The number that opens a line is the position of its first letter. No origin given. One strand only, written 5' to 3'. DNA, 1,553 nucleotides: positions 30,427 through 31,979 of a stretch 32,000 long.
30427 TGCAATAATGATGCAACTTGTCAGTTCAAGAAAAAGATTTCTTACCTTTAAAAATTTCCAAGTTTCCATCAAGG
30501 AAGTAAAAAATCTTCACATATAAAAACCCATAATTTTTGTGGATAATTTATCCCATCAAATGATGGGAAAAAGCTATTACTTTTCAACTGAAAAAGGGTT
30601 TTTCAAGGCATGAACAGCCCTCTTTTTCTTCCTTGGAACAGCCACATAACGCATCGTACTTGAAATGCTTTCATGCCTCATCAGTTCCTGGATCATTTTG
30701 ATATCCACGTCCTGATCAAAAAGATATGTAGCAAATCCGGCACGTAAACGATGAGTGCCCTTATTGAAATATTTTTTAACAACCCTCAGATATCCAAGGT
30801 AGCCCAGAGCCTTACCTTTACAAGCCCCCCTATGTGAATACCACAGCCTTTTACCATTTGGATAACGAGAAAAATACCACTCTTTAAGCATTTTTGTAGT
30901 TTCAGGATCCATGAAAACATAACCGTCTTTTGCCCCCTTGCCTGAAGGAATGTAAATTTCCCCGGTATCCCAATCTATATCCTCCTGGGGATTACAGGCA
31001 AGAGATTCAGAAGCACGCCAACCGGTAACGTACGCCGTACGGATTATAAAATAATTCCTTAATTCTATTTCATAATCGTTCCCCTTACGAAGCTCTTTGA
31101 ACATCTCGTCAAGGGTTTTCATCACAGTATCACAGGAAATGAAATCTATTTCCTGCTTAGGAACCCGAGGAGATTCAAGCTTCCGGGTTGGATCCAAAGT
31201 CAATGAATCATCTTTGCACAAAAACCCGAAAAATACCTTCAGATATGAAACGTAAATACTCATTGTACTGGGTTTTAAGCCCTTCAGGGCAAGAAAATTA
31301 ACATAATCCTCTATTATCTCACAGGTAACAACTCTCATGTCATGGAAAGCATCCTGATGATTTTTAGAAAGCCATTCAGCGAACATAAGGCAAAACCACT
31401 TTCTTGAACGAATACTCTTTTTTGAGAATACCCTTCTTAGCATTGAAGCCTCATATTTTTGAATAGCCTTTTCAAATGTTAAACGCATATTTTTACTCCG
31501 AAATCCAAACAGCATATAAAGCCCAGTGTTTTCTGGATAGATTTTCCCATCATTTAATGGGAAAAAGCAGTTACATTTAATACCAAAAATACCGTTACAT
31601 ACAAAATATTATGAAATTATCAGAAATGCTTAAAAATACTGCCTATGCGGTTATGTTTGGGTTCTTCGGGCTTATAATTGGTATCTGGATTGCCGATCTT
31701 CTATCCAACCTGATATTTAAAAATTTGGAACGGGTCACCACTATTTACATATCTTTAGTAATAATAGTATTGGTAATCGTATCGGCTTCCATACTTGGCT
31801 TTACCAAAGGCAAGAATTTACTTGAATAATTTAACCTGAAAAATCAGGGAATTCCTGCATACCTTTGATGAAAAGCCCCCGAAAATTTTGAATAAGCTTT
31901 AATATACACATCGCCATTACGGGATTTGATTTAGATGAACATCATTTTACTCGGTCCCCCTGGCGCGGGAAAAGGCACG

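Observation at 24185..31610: tRNA-Arg-adjacent ~7.4 kb AT-rich element with virus-like content but no recognisable replication or packaging gene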

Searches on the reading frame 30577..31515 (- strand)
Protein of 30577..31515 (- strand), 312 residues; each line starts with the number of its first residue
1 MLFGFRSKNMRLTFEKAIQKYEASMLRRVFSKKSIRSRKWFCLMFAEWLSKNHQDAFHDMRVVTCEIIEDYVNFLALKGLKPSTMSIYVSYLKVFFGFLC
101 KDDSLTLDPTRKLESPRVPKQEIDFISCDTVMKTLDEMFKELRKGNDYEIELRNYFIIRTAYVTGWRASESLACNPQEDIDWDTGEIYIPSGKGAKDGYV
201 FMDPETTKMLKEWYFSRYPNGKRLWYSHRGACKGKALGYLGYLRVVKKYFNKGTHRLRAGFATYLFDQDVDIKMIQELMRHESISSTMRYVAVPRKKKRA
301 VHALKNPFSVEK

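Call 10: search_protein_families(library=pfam, proteins=[window:30577-31515:-], max_evalue=1)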
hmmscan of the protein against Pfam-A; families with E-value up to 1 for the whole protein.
window:30577-31515:- (312 aa): 6 families
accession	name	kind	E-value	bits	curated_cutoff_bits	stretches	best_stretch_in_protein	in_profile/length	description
PF00589.27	Phage_integrase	-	8e-20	71.8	27.1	1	148-293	18-168/172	Phage integrase family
PF13102.12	Phage_int_SAM_5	-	0.00044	21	22.3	1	31-109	18-92/98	Phage integrase SAM-like domain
PF02899.23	Phage_int_SAM_1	-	0.05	14.3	22.3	1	27-100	11-80/83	Phage integrase, N-terminal SAM-like domain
PF13495.12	Phage_int_SAM_4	-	0.082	13.8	27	1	31-103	12-82/85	Phage integrase, N-terminal SAM-like domain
PF24496.1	DUF7588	-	0.12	12.6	27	0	30-59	9-38/65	Domain of unknown function (DUF7588)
PF22205.1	Csm6_6H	-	0.16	12.5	27.6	1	11-66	15-70/93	Csm6 6H domain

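Call 19: search_protein_families(library=phrogs, proteins=[window:30577-31515:-], max_evalue=1)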
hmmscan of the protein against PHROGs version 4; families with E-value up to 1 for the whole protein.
window:30577-31515:- (312 aa): 6 families
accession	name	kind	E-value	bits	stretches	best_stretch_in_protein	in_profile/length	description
phrog_1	-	integration and excision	5.5e-36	126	1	10-305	162-448/611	integrase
phrog_216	-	integration and excision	2.6e-23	83.6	1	137-302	63-233/301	integrase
phrog_7269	-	integration and excision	5.1e-07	30.5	1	251-294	27-70/89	integrase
phrog_7685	-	integration and excision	9.6e-06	26.3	1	201-298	132-228/240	integrase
phrog_9208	-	integration and excision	0.004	18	1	246-293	182-229/241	integrase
phrog_27416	-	unknown function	0.042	15.5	1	52-149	2-94/104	-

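Call 58: find_related_loci(query=A4, collection=metagenome_contigs, flank=10000)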
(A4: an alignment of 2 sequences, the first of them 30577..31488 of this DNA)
Query A4 (303 aa) in metagenome_contigs; peptide patterns used: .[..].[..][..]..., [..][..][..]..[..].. (x = any residue, [..] = any of these).
600 stretches matched a pattern, but none encodes a relative of the query by tblastn (E <= 1e-3).

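Call 59: find_homologous_proteins(query=window:30577-31488:-, max_evalue=1e-20)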
Query window:30577-31488:- (303 aa): 20 proteins with E <= 1e-20 among 531 candidates.
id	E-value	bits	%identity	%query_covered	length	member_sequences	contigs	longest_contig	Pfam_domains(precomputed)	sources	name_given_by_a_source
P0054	2.9e-206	702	100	100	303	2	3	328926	PF00589.28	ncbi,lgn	-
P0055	1.7e-160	552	80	99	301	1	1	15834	PF00589.28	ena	-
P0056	1.4e-123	430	83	75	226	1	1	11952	PF00589.28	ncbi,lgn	-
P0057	4.3e-123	429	63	99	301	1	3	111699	PF00589.28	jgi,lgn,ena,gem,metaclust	metaclust:\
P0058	1.6e-118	414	83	73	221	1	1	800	PF00589.28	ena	-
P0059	7.1e-114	399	60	99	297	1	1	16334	PF00589.28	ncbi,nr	ncbi:MAG: tyrosine-type recombinase/integrase [Candidatus Margulisbacteria bacterium]|nr:tyrosine-ty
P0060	1.5e-111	391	58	98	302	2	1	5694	PF00589.28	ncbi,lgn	-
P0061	5.7e-109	382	57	99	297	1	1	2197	PF00589.28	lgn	-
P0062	1.6e-100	355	54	100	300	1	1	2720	PF00589.28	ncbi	-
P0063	2.3e-99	351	53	99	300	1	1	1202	PF00589.28,PF02899.24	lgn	-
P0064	2.3e-99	351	53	99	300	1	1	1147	PF00589.28,PF02899.24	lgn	-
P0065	6.8e-97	343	54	99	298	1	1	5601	PF00589.28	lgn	-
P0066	6.3e-96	340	53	99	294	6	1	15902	PF00589.28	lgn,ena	-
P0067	3.0e-95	337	52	99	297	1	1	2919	PF00589.28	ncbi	-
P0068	2.2e-94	335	52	99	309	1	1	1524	PF00589.28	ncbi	-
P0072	2.5e-84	302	47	98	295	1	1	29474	PF00589.28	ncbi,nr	ncbi:MAG: tyrosine-type recombinase/integrase [Candidatus Methanoperedens sp.]|nr:tyrosine-type reco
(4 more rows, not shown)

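Call 60: find_encoding_contigs(protein=P0055, flank=10000, max_places=3)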
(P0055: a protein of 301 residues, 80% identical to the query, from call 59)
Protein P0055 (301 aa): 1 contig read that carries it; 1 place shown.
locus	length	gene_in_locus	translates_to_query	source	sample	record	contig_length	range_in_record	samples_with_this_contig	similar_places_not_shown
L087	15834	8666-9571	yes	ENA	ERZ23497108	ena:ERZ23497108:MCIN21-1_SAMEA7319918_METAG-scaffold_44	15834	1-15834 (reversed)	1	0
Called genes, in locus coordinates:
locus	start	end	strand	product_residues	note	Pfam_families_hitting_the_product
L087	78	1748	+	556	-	PF00118:Cpn60_TCP1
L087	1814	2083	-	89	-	PF01918:Alba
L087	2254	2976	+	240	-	PF01259:SAICAR_synt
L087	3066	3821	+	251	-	PF04402:SIMPL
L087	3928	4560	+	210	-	PF17782:WHD_DprA (faint), PF25213:HVO_A0261_N (faint), PF01022:HTH_5, PF12840:HTH_20, PF13412:HTH_24 (faint), PF21476:PF0610-like_N (faint), PF25212:HVO_A0114 (faint), PF24270:HTH_Cmi2_C, +3 more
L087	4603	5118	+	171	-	PF00011:HSP20, PF17886:ArsA_HSP20 (weak)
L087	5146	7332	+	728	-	PF02359:CDC48_N, PF02933:CDC48_2, PF05496:RuvB_N, PF13191:AAA_16 (weak), PF00004:AAA, PF17862:AAA_lid_3, PF00004:AAA, PF17862:AAA_lid_3, +22 more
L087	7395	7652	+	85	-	-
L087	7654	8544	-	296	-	PF01507:PAPS_reduct (faint), PF22082:TtuA_LIM_N, PF01171:ATP_bind_3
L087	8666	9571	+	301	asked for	PF00589:Phage_integrase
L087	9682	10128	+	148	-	-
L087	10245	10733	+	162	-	-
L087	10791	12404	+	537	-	-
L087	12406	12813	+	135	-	-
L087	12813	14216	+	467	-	PF10102:DUF2341 (weak), PF13620:CarboxypepD_reg (weak)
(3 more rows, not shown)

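Call 61: find_encoding_contigs(protein=P0056, flank=10000, max_places=3)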
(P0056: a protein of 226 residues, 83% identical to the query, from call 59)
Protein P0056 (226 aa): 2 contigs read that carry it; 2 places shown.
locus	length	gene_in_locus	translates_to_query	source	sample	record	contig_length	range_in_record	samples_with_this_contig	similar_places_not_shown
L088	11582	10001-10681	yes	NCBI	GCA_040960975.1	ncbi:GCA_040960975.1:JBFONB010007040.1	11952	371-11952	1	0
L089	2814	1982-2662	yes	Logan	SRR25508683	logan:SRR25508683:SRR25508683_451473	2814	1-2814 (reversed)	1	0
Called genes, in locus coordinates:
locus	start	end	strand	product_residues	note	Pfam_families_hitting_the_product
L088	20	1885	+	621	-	PF01555:N6_N4_Mtase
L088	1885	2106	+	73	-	PF07927:HicA_toxin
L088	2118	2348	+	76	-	PF15919:HicB_lk_antitox, PF21748:UPF0150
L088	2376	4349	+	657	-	PF04851:ResIII, PF18766:SWI2_SNF2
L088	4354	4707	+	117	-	PF08722:Tn7_TnsA-like_N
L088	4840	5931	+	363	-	PF03193:RsgA_GTPase (faint), PF01926:MMR_HSR1, PF02421:FeoB_N, PF16897:MMR_HSR1_Xtn, PF02824:TGS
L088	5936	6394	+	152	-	PF00293:NUDIX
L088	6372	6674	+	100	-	PF02150:Zn_ribbon_RPB9, PF01096:Zn_ribbon_TFIIS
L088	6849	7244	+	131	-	-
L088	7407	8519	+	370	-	PF01609:DDE_Tnp_1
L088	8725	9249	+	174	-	PF00694:Aconitase_C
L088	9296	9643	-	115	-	-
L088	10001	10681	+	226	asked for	PF00589:Phage_integrase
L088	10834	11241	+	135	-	-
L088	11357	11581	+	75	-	?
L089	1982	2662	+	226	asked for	PF00589:Phage_integrase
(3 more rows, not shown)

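Call 62: find_encoding_contigs(protein=P0057, flank=10000, max_places=3)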
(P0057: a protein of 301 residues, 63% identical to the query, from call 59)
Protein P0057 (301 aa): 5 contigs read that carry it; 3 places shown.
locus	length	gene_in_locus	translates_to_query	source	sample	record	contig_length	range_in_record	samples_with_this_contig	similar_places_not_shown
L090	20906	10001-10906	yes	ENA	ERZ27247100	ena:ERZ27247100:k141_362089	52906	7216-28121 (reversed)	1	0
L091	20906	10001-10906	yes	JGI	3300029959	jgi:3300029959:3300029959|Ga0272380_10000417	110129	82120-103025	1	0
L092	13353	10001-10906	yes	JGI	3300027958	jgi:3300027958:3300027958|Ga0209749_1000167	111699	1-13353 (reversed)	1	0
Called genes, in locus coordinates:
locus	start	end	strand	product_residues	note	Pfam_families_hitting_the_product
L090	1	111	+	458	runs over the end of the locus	PF13534:Fer4_17 (faint), PF13183:Fer4_8 (weak), PF13187:Fer4_9 (weak), PF04422:FrhB_FdhB_N, PF04432:FrhB_FdhB_C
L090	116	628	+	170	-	PF01467:CTP_transf_like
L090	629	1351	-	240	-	PF00977:His_biosynth, PF05690:ThiG (faint), PF01180:DHO_dh (faint), PF01207:Dus (faint), PF02581:TMP-TENI (faint), PF03060:NMO (weak)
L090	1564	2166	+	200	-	-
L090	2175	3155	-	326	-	-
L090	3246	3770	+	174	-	PF00694:Aconitase_C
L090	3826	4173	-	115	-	-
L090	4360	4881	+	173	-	PF06325:PrmA, PF03602:Cons_hypoth95 (weak), PF05175:MTS (weak), PF12847:Methyltransf_18 (weak), PF13847:Methyltransf_31, PF08241:Methyltransf_11 (weak), PF13649:Methyltransf_25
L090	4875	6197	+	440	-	PF00590:TP_methylase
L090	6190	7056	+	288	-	PF11760:CbiG_N, PF01890:CbiG_C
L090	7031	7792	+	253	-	PF00590:TP_methylase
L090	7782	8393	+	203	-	PF02570:CbiC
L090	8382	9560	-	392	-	PF00890:FAD_binding_2 (weak), PF01134:GIDA (weak), PF01494:FAD_binding_3, PF03486:HI0933_like (weak), PF05834:Lycopene_cycl (weak), PF07992:Pyr_redox_2 (weak), PF12831:FAD_oxidored, PF22578:GGR_cat, +3 more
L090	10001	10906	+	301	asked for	PF00589:Phage_integrase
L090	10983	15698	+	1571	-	PF13620:CarboxypepD_reg (weak), PF13715:CarbopepD_reg_2 (faint), PF13620:CarboxypepD_reg, PF07752:S-layer (weak)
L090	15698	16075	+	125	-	-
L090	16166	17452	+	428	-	-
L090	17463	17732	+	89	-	-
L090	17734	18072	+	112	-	-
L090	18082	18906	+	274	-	-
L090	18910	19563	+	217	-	-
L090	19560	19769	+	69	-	-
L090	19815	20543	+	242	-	-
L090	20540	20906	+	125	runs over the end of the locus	-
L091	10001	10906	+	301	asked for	PF00589:Phage_integrase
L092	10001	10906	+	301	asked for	PF00589:Phage_integrase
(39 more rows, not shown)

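Call 65: find_encoding_contigs(protein=P0081, flank=10000, max_places=3)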
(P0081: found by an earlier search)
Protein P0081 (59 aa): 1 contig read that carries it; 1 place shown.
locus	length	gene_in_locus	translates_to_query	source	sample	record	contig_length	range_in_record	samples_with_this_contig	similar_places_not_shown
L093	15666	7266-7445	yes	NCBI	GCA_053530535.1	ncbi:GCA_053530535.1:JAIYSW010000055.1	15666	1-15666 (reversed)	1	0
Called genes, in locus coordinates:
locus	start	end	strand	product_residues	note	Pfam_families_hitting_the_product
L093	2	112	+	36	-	?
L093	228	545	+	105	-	PF02661:Fic (weak)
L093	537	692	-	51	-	-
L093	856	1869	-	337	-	PF02596:DUF169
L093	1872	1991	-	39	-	-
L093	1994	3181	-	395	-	PF00155:Aminotran_1_2, PF00266:Aminotran_5, PF05889:SepSecS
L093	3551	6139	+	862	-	PF02369:Big_1, PF16640:Big_3_5 (weak), PF18911:PKD_4, PF00801:PKD, PF18911:PKD_4, PF22352:K319L-like_PKD (weak), PF00801:PKD, PF18911:PKD_4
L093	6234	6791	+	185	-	PF01381:HTH_3, PF13560:HTH_31 (weak), PF00571:CBS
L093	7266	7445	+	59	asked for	-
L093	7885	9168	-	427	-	PF00682:HMGL-like, PF22617:HCS_D2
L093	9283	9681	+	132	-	PF01243:PNPOx_N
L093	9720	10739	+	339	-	PF00850:Hist_deacetyl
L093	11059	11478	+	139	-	-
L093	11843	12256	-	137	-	PF01850:PIN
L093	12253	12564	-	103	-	PF04014:MazE_antitoxin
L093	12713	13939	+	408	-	PF02661:Fic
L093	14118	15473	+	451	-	-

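Call 93: find_encoding_contigs(protein=P0066, flank=10000, max_places=2)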
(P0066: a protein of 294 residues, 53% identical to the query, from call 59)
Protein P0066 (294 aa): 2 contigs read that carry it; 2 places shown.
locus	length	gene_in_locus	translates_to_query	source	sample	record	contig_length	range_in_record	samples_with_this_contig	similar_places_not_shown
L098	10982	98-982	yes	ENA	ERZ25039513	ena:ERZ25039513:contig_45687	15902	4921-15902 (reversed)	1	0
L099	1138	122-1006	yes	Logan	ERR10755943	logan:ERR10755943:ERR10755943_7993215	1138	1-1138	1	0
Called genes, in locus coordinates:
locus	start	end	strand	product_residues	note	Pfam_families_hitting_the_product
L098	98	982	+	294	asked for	PF00589:Phage_integrase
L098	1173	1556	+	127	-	-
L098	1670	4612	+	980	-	PF13620:CarboxypepD_reg (faint)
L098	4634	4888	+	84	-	-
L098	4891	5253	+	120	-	-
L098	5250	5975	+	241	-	-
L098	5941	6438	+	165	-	PF13620:CarboxypepD_reg (weak)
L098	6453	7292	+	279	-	-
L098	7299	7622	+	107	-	-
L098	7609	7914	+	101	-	-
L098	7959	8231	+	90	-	-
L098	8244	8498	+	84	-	-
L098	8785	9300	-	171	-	-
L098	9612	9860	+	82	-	-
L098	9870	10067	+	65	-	-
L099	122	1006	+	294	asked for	PF00589:Phage_integrase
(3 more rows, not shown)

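Call 94: find_encoding_contigs(protein=P0072, flank=10000, max_places=2)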
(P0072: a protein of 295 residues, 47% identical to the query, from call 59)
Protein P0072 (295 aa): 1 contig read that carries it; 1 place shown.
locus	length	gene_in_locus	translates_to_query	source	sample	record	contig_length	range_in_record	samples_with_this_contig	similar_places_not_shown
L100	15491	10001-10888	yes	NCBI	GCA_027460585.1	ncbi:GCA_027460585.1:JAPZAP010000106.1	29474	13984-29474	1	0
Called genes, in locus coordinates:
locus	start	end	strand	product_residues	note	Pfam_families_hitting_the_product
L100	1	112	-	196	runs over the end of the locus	PF14066:DUF4256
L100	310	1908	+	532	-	PF18262:PhetRS_B1 (faint), PF03483:B3_4, PF03484:B5, PF17759:tRNA_synthFbeta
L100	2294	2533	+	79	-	PF04014:MazE_antitoxin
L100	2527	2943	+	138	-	PF01850:PIN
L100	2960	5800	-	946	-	PF00690:Cation_ATPase_N, PF00122:E1-E2_ATPase, PF00702:Hydrolase, PF13246:Cation_ATPase, PF00689:Cation_ATPase_C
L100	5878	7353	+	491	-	PF17159:MASE3, PF00512:HisKA, PF02518:HATPase_c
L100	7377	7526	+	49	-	-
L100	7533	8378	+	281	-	PF00072:Response_reg, PF18546:MetOD1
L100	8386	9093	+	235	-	PF00154:RecA_N (weak), PF06745:ATPase, PF00270:DEAD (weak)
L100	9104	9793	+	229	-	PF06745:ATPase, PF23442:DUF7125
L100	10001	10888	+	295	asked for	PF00589:Phage_integrase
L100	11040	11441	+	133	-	-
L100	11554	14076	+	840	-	-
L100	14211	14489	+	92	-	-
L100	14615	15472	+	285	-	-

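Call 102: search_protein_families(library=ncbifam, proteins=[window:30577-31488:-], max_evalue=1)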
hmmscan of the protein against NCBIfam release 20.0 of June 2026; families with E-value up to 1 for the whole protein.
window:30577-31488:- (303 aa): 11 families
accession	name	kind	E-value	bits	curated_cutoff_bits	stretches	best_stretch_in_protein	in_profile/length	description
NF040815.2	recomb_XerA_Arch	equivalog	4.4e-32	111.7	220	1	12-290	3-260/263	site-specific tyrosine recombinase/integron integrase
TIGR02224.1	recomb_XerC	equivalog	1.8e-29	103.1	335.15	1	20-294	12-287/295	tyrosine recombinase XerC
NF001399.0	PRK00283.1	subfamily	4.6e-28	98.3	279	1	7-298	7-297/300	tyrosine recombinase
TIGR02225.1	recomb_XerD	equivalog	3.9e-27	95.3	329.6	1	19-295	11-285/290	site-specific tyrosine recombinase XerD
NF002331.0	PRK01287.1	subfamily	2e-14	53.4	371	1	5-298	26-326/365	site-specific tyrosine recombinase XerC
TIGR02249.1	integrase_gron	subfamily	8.5e-14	51.6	265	2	244-292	260-308/315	integron integrase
NF011946.0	PRK15417.1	equivalog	1.9e-09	37.2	435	2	245-288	276-319/337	integron integrase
NF003462.0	PRK05084.1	equivalog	9.3e-07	27.9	267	1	144-292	196-353/360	tyrosine recombinase XerS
NF007371.0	PRK09871.1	subfamily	0.00023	20.8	222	1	127-284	13-174/198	tyrosine-type DNA invertase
NF007370.0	PRK09870.1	subfamily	0.00031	20.4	221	1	133-284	22-179/200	tyrosine-type DNA invertase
NF040693.1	recomb_GmtY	equivalog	0.00055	19.3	340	1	238-284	386-432/441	gamma-mobile-trio recombinase GmtY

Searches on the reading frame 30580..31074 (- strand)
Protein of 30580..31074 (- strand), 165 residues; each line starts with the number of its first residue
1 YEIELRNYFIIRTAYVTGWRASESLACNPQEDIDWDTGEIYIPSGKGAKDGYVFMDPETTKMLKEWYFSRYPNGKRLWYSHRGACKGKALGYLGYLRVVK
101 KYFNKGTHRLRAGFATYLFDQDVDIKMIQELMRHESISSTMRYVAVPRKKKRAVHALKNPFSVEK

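Call 92: find_related_loci(query=A7, collection=metagenome_contigs, flank=10000)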
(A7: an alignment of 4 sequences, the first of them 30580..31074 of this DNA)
Query A7 (165 aa) in metagenome_contigs; peptide patterns used: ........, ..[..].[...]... (x = any residue, [..] = any of these).
133 stretches matched a pattern; 4 encode a relative of the query (tblastn E <= 1e-3); 4 distinct loci.
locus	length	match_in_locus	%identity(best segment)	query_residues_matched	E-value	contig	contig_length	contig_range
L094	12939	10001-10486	70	1-162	3e-78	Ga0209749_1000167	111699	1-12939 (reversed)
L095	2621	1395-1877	64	1-162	5e-70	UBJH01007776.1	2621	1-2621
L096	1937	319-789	57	1-162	2e-61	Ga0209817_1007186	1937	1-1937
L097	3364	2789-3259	55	1-162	1e-58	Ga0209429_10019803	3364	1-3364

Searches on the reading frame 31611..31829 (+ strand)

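Call 10: search_protein_families(library=pfam, proteins=[window:31611-31829:+], max_evalue=1)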
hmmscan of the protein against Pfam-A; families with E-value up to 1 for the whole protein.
window:31611-31829:+ (72 aa): 4 families
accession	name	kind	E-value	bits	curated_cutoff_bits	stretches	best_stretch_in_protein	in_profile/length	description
PF02687.27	FtsX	-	0.014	15.9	25.5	1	7-63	49-107/120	FtsX-like permease C-terminal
PF11833.13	CPP1-like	-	0.033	14.2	28.4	1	7-62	137-196/196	Protein CHAPERONE-LIKE PROTEIN OF POR1-like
PF00335.26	Tetraspanin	-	0.17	11.9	32.1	1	13-64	12-65/225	Tetraspanin family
PF04246.17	RseC_MucC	-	0.29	11.5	24.4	1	4-57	61-109/130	Positive regulator of sigma(E), RseC/MucC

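Call 19: search_protein_families(library=phrogs, proteins=[window:31611-31829:+], max_evalue=1)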
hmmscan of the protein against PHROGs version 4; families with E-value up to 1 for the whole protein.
window:31611-31829:+ (72 aa): 3 families
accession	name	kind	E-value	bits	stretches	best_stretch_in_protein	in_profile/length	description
phrog_33565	-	unknown function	0.079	14.3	1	12-57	24-67/93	-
phrog_9191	-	unknown function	0.12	13.5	1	15-53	34-72/74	-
phrog_1692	-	unknown function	0.56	11.6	0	1-56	1-52/61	unknown function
